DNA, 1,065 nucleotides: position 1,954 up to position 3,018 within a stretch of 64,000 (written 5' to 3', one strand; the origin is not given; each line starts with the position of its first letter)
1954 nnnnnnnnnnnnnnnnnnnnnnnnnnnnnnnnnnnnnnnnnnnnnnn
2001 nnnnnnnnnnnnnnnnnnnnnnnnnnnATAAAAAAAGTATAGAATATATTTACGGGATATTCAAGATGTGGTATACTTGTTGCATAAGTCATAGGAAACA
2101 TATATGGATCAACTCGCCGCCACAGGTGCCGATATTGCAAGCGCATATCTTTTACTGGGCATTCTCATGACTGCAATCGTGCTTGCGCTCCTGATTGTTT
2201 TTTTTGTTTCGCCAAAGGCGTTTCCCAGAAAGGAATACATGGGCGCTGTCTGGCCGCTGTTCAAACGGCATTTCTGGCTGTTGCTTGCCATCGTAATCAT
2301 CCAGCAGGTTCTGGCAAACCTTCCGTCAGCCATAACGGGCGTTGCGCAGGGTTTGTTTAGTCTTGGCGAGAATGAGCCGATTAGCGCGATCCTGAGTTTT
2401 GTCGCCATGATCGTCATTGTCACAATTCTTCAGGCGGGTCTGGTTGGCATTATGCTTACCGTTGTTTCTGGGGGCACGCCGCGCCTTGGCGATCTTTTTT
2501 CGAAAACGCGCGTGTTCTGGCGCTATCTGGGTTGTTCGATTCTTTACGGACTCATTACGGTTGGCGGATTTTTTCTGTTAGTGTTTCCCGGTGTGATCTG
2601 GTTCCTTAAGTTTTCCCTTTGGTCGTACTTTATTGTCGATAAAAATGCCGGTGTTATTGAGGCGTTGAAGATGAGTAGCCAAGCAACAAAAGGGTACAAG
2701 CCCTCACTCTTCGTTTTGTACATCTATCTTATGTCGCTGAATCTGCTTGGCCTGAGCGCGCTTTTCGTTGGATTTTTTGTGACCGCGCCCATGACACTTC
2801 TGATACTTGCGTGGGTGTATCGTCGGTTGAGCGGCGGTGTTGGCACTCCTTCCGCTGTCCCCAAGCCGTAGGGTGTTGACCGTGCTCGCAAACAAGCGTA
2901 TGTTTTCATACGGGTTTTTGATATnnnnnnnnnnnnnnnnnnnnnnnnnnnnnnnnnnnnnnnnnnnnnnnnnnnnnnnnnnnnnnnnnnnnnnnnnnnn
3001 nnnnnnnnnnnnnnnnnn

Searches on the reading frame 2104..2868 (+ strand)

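Call 65: search_protein_families(library=pfam, proteins=[window:2104-2868:+], max_evalue=0.001)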
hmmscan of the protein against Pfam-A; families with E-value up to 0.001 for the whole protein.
window:2104-2868:+ (255 aa): 1 family
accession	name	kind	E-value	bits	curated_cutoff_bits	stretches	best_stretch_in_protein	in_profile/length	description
PF06161.16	DUF975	-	3.5e-07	30.8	34.8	1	59-169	25-126/243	Protein of unknown function (DUF975)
